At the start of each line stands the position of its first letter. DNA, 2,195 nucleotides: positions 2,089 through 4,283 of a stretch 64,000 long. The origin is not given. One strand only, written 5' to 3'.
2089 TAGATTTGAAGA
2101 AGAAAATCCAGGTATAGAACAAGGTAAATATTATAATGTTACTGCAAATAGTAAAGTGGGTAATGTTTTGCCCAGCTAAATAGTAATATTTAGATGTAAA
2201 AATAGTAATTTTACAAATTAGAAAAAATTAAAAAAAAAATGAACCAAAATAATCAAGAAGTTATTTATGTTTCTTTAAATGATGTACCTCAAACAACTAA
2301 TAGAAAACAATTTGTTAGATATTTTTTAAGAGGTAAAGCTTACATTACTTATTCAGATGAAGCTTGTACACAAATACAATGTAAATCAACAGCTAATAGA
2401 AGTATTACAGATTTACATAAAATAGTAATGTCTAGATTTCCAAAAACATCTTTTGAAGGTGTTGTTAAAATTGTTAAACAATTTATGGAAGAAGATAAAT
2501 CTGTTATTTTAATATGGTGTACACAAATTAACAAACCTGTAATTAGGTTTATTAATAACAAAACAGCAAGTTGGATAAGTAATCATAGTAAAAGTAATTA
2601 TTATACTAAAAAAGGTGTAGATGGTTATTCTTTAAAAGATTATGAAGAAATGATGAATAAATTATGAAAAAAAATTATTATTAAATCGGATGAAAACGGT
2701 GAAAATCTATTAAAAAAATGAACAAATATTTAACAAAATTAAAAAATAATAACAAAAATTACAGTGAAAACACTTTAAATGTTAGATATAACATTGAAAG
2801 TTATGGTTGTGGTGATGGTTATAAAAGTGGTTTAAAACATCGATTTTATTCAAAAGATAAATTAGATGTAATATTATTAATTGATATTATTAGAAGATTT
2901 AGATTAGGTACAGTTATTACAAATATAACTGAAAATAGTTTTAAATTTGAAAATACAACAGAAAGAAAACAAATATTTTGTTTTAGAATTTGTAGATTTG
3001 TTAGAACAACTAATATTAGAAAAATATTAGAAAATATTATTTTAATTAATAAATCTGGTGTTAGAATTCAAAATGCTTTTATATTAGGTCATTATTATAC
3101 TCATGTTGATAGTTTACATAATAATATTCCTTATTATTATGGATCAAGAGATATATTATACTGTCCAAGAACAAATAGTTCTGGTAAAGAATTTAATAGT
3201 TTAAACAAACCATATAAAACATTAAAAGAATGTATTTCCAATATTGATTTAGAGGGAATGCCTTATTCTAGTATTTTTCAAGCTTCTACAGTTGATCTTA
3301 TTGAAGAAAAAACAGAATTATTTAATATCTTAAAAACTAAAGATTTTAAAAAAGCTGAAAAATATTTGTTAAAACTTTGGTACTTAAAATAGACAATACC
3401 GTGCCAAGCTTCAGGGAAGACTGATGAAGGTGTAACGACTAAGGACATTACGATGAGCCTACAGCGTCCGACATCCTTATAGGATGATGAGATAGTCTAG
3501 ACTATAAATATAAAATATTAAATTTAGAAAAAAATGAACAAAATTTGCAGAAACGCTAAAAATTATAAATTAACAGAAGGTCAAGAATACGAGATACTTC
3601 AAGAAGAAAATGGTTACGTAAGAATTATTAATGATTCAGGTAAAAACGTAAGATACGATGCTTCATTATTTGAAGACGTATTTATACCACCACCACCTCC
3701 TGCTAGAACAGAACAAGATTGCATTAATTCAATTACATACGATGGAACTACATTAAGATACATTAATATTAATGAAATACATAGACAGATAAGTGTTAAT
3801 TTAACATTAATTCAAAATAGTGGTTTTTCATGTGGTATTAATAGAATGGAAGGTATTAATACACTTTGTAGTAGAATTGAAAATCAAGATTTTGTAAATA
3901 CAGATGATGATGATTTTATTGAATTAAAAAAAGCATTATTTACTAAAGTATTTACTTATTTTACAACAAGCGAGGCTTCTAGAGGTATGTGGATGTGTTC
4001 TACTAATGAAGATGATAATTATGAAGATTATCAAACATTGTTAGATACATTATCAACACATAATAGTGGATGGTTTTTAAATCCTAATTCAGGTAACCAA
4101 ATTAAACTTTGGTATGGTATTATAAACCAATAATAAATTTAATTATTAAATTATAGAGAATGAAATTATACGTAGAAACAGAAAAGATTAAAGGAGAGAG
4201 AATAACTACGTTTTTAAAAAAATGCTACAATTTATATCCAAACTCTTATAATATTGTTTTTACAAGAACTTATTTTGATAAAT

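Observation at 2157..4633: A 2.47-kb td-like group I intron splits the replicative helicase inside its Walker A motif and carries ORFs in three separate peripheral positions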

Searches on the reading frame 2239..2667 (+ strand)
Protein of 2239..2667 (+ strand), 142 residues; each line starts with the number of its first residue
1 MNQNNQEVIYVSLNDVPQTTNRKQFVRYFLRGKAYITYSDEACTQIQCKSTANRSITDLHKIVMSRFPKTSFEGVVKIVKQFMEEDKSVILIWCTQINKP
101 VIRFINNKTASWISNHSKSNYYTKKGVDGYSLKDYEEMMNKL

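Call 6: search_protein_families(library=pfam, proteins=[window:2239-2667:+], max_evalue=1)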
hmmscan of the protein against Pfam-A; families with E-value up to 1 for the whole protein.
window:2239-2667:+ (142 aa): 2 families
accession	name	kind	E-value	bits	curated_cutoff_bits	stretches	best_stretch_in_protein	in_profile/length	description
PF01624.25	MutS_I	-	0.02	15.6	20.6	1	22-91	14-82/113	MutS domain I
PF24962.1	DUF7767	-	0.1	13.2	27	1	50-85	27-62/95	Domain of unknown function (DUF7767)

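Call 7: search_protein_families(library=phrogs, proteins=[window:2239-2667:+], max_evalue=1)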
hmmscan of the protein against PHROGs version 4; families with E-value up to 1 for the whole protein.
window:2239-2667:+ (142 aa): 2 families
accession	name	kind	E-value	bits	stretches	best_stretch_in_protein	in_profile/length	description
phrog_2041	-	unknown function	0.08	14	1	86-132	35-82/101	-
phrog_30014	-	unknown function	0.13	13.3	1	4-39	42-77/114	-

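Call 97: search_protein_families(library=ncbifam, proteins=[window:2239-2664:+], max_evalue=0.1)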
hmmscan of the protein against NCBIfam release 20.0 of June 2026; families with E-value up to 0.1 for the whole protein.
window:2239-2664:+ (142 aa): 1 family
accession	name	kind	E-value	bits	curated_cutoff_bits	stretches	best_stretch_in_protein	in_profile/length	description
NF045770.1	MPN403_MG284_C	domain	0.061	13.3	37.3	0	104-125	24-46/57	MG284/MPN403 family protein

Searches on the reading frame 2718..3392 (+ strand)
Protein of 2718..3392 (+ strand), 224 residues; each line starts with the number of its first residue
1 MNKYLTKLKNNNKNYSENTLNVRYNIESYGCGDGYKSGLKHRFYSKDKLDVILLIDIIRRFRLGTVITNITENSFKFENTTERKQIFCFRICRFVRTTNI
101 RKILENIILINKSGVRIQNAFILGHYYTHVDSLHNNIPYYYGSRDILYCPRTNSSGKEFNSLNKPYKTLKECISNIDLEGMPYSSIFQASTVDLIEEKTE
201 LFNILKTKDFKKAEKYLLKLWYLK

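Call 6: search_protein_families(library=pfam, proteins=[window:2718-3392:+], max_evalue=1)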
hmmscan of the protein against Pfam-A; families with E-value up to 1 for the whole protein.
window:2718-3392:+ (224 aa): 1 family
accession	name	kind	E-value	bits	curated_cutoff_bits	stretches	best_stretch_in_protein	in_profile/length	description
PF13729.12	TraF_2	-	0.075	12.7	25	1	58-85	206-233/264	F plasmid transfer operon, TraF, protein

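Call 7: search_protein_families(library=phrogs, proteins=[window:2718-3392:+], max_evalue=1)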
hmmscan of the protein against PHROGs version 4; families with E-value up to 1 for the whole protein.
window:2718-3392:+ (224 aa): 2 families
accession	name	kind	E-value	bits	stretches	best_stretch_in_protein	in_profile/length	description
phrog_23091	-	unknown function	0.046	14.6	1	10-116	60-170/190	-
phrog_38782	-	unknown function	0.078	13.7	0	58-76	8-26/51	-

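Call 70: search_solved_structures(query=A6, max_evalue=10)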
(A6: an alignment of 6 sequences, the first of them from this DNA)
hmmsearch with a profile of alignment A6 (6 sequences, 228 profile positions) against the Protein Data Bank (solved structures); distinct sequences matched with E-value up to 10: 2.
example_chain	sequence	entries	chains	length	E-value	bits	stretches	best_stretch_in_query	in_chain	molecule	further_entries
2hek_A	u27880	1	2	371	0.13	15.3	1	94-210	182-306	Hypothetical protein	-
9k09_U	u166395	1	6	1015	1.6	11.8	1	125-206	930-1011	Tail tubular protein B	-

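Call 97: search_protein_families(library=ncbifam, proteins=[window:2718-3389:+], max_evalue=0.1)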
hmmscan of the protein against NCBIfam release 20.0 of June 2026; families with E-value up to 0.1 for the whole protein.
window:2718-3389:+ (224 aa): 0 families

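Call 98: find_homologous_proteins(query=window:2718-3389:+, max_evalue=0.001)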
Query window:2718-3389:+ (224 aa): 11 proteins with E <= 0.001 among 284 candidates.
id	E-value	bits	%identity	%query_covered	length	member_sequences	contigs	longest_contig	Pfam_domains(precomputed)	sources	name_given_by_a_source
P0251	1.5e-144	497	100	100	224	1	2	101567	-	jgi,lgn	jgi:hypothetical protein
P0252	1.5e-117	409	84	100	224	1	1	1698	-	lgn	-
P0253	2.7e-105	369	75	100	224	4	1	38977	-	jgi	jgi:hypothetical protein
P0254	1.6e-104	366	76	100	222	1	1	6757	-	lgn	-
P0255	2.7e-89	316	65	100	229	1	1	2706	-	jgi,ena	-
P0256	4.1e-64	234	56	99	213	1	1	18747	-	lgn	-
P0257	2.1e-56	209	53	99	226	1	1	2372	-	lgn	-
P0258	5.2e-54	201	51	98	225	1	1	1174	-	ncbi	-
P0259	8.6e-54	200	51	99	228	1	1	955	-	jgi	-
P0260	4.8e-53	198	52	99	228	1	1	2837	-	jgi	-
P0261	5.7e-45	172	49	84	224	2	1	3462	-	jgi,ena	-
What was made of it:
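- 2718..3392 (+): ORF B (224 aa, fam4) in the P5 loop; its stop codon TAG lies inside P5'. Only 11 homologues were found and none has a Pfam domain (call 98).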

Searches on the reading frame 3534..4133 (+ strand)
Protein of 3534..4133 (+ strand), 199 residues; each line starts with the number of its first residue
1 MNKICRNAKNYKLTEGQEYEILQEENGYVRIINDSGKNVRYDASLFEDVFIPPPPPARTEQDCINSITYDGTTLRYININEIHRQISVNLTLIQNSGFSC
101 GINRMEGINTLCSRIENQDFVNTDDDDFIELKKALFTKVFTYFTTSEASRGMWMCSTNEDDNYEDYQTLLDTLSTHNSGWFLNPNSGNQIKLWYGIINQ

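Call 6: search_protein_families(library=pfam, proteins=[window:3534-4133:+], max_evalue=1)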
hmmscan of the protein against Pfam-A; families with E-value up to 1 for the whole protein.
window:3534-4133:+ (199 aa): 1 family
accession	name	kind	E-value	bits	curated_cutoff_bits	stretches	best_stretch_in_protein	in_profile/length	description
PF20111.4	DUF6501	-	0.0071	16.6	23.8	1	10-48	28-66/67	Family of unknown function (DUF6501)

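Call 7: search_protein_families(library=phrogs, proteins=[window:3534-4133:+], max_evalue=1)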
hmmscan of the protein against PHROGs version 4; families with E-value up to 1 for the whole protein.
window:3534-4133:+ (199 aa): 6 families
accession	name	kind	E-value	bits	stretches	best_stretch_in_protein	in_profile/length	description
phrog_4927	-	unknown function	4.7e-05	24.3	1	4-46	12-65/73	-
phrog_34144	-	unknown function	0.0022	19.2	1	12-43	15-46/63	-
phrog_3249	-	unknown function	0.0075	17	1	2-36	3-37/65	-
phrog_13504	-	unknown function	0.029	14.8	1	5-48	3-46/165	-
phrog_22740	-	unknown function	0.13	13.8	1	152-198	32-83/99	-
phrog_14592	-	head and packaging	0.49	11.8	1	6-41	10-46/116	virion structural protein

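Call 69: search_solved_structures(query=A5, max_evalue=10)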
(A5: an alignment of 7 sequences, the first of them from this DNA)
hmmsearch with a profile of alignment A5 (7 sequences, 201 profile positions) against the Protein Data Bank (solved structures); distinct sequences matched with E-value up to 10: 1.
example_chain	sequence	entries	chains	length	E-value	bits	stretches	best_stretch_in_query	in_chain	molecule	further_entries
8w9z_E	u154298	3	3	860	0.052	16.2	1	28-71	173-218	Pentatricopeptide repeat-containing protein At1g74850, chloroplastic-like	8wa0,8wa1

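Call 71: find_homologous_proteins(query=window:3534-4130:+, max_evalue=0.001)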
Query window:3534-4130:+ (199 aa): 79 proteins with E <= 0.001 among 153 candidates.
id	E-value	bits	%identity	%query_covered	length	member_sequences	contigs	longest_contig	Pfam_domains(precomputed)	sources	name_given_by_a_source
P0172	1.1e-116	405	88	100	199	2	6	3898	-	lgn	-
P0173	7.8e-114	396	86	100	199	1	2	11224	-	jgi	jgi:hypothetical protein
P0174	6.4e-110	383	85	100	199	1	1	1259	-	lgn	-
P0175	1.0e-109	383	84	100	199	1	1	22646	-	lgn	-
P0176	1.5e-109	382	85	100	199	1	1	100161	-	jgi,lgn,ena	jgi:hypothetical protein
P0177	5.5e-109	380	85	100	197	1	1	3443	-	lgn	-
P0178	1.3e-107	376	82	100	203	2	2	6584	-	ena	-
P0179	6.0e-107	374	83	100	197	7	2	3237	-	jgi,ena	jgi:hypothetical protein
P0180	6.0e-106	370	83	100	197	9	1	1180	-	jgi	-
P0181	1.4e-104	366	81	100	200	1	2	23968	-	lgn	-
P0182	1.3e-102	360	81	100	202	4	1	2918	-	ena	-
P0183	2.1e-102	359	79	100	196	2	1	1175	-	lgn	-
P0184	3.2e-102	358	80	100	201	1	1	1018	-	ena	-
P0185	9.0e-101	353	79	100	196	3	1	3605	-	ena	-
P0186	9.0e-101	353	79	100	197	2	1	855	-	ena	-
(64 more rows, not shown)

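Call 80: predict_structure(alignment_id=A7)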
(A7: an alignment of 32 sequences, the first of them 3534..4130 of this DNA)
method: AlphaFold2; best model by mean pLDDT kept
length: 199 residues; sequences in the alignment: 32
mean_pLDDT: 89.6   pTM: 0.70
mean pLDDT of the five models: 89.6, 89.4, 89.3, 88.5, 87.9
residues with pLDDT >= 90: 120; 70-90: 78; 50-70: 1; < 50: 0
segments of 3 or more residues with pLDDT < 50: none
pLDDT, mean of each block of 10 residues (from residue 1): 85 88 90 91 86 79 96 95 95 82 91 93 86 96 82 91 93 94 92 86
secondary structure, 60 per line:
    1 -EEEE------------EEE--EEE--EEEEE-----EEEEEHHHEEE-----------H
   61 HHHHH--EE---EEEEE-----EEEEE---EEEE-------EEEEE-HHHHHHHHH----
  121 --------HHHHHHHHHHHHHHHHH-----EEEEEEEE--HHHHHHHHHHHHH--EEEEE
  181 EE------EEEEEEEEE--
elements in order: E2-5 E18-20 E23-25 E28-32 E38-42 E46-48 H60-65 E73-77 E83-87 E91-94 E102-106 H108-116 H129-145 E151-158 H161-173 E176-182 E189-197

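Call 84: fold_search(model_id=the predicted structure, library=pdb)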
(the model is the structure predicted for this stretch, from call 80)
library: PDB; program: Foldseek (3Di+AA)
matches with E <= 10: 1121; with E <= 0.001: 0
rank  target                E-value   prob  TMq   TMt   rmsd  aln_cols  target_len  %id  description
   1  3bln                  5.5e-03  1.00  0.36  0.47   5.1       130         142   16  Crystal structure of acetyltransferase GNAT family (NP_981174.1) from Bacillus cereus ATCC 10987 at 1.31 A resolution (released 2007-12-18)
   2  1x27_A                2.0e-02  0.80  0.22  0.26  22.0       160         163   11  Crystal Structure of Lck SH2-SH3 with SH2 binding site of p130Cas (released 2006-02-07)
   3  1wxt_MODEL_1_A        2.4e-02  1.00  0.22  0.58   3.9        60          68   15  Solution structure of the SH3 domain of human hypothetical protein FLJ21522 (released 2005-08-01)
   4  5ohq                  2.5e-02  0.96  0.21  0.36  14.0       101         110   16  Crystal structure of the KOW6-KOW7 domain of human DSIF (released 2017-09-13)
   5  4xi2                  2.7e-02  0.69  0.20  0.11  13.1       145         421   13  Crystal Structure of an auto-inhibited form of Bruton's Tryrosine Kinase (released 2015-02-25)
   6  8zt3_B                3.4e-02  0.90  0.32  0.37   5.8       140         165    9  N-acetyltransferase SbzI in the biosynthesis of altemicidin (released 2025-02-05)
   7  6tgx_B                3.9e-02  0.77  0.32  0.35   6.8       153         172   12  Crystal structure of Arabidopsis thaliana NAA60 in complex with a bisubstrate analogue (released 2020-06-24)
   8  6tgx_A                4.1e-02  0.82  0.32  0.35   6.8       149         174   13  Crystal structure of Arabidopsis thaliana NAA60 in complex with a bisubstrate analogue (released 2020-06-24)
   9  3vry_B                4.1e-02  0.60  0.20  0.10  18.5       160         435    9  Crystal structure of HCK complexed with a pyrrolo-pyrimidine inhibitor 4-Amino-5-(4-phenoxyphenyl)-7H-pyrrolo[2,3-d]py (released 2013-05-01)
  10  8zt3_E                4.7e-02  0.89  0.31  0.36   6.4       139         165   11  N-acetyltransferase SbzI in the biosynthesis of altemicidin (released 2025-02-05)
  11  8ram_Z                5.3e-02  0.93  0.21  0.10  16.0        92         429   12  Structure of Sen1 bound RNA Polymerase II pre-termination complex (released 2024-10-30)
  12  5qu2_B                6.3e-02  1.00  0.20  0.61   3.7        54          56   11  Crystal Structure of human Nck SH3.1 in complex with peptide PPPVPNPDY (released 2020-02-12)
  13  8zt4_A                6.3e-02  0.84  0.32  0.26   5.6       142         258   10  Complex structure of N-acetyltransferase SbzI and carrier protein SbzG in the biosynthesis of altemicidin (released 2025-02-05)
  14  1x27_B                6.3e-02  0.80  0.21  0.25  17.8       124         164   10  Crystal Structure of Lck SH2-SH3 with SH2 binding site of p130Cas (released 2006-02-07)
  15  8dgo_A                7.1e-02  0.51  0.21  0.19  17.1       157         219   11  Growth Factor Receptor-Bound Protein 2 (Grb2) bound to phosphorylated PEAK3 (pY24) peptide (released 2023-06-07)
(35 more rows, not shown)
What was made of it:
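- For C it gives SH3-like plus GNAT-like matches (call 84).
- Tried and rejected: For C, PDB matches were SH3-like and GNAT-like at E 5e-3 or weaker (call 84).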

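Call 97: search_protein_families(library=ncbifam, proteins=[window:3534-4130:+], max_evalue=0.1)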
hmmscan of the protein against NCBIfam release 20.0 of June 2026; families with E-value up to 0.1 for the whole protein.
window:3534-4130:+ (199 aa): 0 families

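Call 101: fold_search(model_id=the predicted structure, library=viral)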
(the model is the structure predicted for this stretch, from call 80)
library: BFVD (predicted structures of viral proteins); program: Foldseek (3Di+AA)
matches with E <= 10: 1411; with E <= 0.001: 7
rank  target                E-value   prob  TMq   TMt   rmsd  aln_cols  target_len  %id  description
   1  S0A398                1.7e-15  1.00  0.60  0.58  11.1       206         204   28  Uncharacterized protein [Cellulophaga phage phi14:2]
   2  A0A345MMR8            4.7e-06  1.00  0.24  0.22  16.0       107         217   28  (no name in the UniProt tables at hand)
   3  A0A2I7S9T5            3.6e-04  1.00  0.23  0.41   6.6        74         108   27  (no name in the UniProt tables at hand)
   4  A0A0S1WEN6            4.5e-04  1.00  0.25  0.21  17.5       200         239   12  (no name in the UniProt tables at hand)
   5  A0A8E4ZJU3            4.5e-04  1.00  0.25  0.25  19.0       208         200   13  Putative early protein [Olleya phage Harreka_1]
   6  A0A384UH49            6.5e-04  1.00  0.24  0.29  13.8       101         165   19  Uncharacterized protein [Curvibacter phage P26059B]
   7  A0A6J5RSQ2            1.0e-03  1.00  0.24  0.26  16.8       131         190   18  FCP1 homology domain-containing protein [uncultured Caudovirales phage]
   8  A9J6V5                1.1e-03  0.99  0.35  0.32  24.8       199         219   12  Uncharacterized protein [Pseudomonas phage LUZ24]
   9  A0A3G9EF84            1.2e-03  1.00  0.23  0.47   0.9        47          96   28  Uncharacterized protein [Pectobacterium phage PPWS2]
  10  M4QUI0                1.3e-03  0.96  0.19  0.24  17.0       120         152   16  (no name in the UniProt tables at hand)
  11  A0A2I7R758            2.1e-03  1.00  0.23  0.87   1.2        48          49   21  (no name in the UniProt tables at hand)
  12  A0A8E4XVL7            2.5e-03  1.00  0.23  0.47   0.7        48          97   31  (no name in the UniProt tables at hand)
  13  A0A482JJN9            2.8e-03  1.00  0.22  0.28   2.1        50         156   30  dATP/dGTP diphosphohydrolase N-terminal domain-containing protein [Shigella phage Buco]
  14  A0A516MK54            3.0e-03  1.00  0.23  0.30  12.3       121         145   18  (no name in the UniProt tables at hand)
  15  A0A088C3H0            3.2e-03  1.00  0.22  0.66   2.3        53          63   26  (no name in the UniProt tables at hand)
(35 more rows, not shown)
